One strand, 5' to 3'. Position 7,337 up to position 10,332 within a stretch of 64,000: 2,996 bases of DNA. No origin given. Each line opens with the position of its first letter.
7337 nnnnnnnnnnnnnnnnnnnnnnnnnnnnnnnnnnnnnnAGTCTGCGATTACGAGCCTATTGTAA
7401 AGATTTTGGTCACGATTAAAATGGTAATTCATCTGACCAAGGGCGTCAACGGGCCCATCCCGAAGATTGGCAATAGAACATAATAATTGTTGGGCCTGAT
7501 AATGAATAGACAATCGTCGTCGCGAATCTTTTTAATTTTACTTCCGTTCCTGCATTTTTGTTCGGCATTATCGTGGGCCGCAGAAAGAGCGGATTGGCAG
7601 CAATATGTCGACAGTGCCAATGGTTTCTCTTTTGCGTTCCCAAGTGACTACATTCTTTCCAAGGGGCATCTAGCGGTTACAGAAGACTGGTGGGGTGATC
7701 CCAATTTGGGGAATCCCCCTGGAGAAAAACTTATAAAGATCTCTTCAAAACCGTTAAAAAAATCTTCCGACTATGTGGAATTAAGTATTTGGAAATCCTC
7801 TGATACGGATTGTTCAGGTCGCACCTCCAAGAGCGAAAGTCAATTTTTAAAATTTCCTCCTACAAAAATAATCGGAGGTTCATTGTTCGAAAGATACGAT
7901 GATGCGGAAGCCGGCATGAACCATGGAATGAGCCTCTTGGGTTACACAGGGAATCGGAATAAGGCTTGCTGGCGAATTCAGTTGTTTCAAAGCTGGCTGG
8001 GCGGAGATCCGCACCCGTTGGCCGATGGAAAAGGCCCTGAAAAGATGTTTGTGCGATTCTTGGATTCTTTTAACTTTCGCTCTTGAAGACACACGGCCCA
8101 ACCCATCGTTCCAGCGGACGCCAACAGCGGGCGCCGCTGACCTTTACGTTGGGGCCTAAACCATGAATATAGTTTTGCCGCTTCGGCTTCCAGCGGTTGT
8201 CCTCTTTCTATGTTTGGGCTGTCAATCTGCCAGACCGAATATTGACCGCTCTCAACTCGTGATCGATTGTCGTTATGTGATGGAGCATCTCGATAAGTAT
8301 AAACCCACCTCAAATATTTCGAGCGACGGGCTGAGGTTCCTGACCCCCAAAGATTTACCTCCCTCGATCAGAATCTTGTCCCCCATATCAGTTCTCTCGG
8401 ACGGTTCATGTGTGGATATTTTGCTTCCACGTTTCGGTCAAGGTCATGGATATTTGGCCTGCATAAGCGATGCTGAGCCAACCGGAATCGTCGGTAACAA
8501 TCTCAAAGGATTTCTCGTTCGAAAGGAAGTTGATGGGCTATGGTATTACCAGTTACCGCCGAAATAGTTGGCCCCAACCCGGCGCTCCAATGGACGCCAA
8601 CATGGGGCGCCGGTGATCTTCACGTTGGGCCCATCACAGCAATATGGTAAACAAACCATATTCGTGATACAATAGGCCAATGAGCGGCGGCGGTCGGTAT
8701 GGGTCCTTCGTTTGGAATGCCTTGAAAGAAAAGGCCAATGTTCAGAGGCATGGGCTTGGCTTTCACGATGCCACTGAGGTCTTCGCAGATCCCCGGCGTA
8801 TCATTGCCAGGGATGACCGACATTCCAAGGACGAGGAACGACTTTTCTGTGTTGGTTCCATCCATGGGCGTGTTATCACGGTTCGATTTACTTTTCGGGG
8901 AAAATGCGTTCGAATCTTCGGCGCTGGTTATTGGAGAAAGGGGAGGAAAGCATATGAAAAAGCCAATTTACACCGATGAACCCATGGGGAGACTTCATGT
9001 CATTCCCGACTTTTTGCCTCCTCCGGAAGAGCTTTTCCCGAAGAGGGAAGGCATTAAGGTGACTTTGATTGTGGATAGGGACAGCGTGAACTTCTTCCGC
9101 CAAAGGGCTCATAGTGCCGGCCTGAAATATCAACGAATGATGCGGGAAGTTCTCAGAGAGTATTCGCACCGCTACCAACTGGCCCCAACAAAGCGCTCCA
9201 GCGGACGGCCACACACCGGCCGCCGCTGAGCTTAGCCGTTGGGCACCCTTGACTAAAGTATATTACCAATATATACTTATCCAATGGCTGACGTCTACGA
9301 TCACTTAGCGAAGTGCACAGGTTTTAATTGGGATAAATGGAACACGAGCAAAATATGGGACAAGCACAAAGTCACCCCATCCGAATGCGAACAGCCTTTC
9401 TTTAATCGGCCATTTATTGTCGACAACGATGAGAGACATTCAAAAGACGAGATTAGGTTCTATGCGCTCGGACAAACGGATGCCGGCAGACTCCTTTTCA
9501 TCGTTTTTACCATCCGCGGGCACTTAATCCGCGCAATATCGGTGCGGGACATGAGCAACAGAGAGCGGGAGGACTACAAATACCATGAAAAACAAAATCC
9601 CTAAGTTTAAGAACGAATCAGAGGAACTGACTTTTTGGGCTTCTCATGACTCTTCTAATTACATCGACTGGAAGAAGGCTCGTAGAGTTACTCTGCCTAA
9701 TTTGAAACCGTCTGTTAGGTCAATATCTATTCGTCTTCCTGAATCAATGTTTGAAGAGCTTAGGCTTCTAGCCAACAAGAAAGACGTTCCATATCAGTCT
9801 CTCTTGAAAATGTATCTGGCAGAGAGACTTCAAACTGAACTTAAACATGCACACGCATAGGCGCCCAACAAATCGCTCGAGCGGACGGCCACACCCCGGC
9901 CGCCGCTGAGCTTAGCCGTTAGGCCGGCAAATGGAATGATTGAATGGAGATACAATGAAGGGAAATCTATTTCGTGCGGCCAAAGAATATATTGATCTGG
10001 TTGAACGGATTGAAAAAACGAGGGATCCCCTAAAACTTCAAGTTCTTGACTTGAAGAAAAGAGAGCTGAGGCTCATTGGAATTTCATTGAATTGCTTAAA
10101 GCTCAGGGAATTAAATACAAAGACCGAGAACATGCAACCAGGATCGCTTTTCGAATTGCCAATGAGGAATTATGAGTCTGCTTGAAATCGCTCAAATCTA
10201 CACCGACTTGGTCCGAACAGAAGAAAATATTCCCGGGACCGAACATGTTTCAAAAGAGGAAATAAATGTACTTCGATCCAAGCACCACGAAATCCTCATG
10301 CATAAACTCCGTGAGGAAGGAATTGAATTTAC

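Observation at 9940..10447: Cassette 5: overlapping two-gene module of unknown function with TA-like architecture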

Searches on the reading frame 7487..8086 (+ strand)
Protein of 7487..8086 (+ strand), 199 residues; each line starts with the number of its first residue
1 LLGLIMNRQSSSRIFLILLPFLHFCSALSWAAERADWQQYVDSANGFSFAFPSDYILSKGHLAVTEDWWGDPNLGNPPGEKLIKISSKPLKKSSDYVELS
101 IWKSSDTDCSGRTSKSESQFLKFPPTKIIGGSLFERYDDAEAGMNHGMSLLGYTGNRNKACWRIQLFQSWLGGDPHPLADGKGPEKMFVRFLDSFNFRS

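Call 43: search_protein_families(library=pfam, max_evalue=0.01, proteins=[window:7487-8086:+])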
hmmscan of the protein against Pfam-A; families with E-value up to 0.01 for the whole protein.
window:7487-8086:+ (199 aa): 0 families

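Call 82: search_protein_families(library=ncbifam, max_evalue=10, proteins=[window:7487-8086:+])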
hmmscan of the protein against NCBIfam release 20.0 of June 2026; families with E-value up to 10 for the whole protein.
window:7487-8086:+ (199 aa): 1 family
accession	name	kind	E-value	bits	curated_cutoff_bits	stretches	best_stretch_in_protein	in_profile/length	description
NF040946.1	PSII_PsbP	equivalog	0.023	14.3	60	1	13-56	3-46/180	photosystem II reaction center PsbP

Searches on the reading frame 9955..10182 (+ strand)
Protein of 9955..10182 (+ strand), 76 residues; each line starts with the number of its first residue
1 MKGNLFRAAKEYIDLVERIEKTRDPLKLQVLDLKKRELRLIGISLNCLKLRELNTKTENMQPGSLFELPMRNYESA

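Call 6: search_protein_families(library=pfam, max_evalue=10, proteins=[window:9955-10182:+])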
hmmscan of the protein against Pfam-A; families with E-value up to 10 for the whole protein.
seq(76 aa): 1 family
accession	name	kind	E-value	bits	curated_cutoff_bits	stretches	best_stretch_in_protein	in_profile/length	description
PF08910.15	Aida_N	-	0.12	13.2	25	1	3-60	18-72/103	Aida N-terminus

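Call 7: search_protein_families(library=ncbifam, max_evalue=10, proteins=[window:9955-10182:+])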
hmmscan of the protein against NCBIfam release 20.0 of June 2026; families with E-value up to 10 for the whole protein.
seq(76 aa): 0 families
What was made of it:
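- Checked: Neither protein matches Pfam or NCBIfam (calls 6, 7).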

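Call 39: list_cluster_members(proteins=[window:9955-10182:+, window:9940-10182:+, P0001])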
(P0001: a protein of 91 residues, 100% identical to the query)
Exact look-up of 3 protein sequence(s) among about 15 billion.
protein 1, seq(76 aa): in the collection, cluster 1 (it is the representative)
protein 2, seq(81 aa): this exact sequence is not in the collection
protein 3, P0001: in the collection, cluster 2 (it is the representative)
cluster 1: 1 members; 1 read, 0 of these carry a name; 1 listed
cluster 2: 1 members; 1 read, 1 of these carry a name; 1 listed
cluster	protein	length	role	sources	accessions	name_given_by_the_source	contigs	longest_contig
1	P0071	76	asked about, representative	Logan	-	-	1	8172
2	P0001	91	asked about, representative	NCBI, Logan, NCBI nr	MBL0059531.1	MAG: hypothetical protein IPP35_10590 [Elusimicrobia bacterium] | hypothetical protein [Elusimicrobiota bacterium]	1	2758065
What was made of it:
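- The 76-aa ORF was called by a gene finder in one assembly (call 39).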
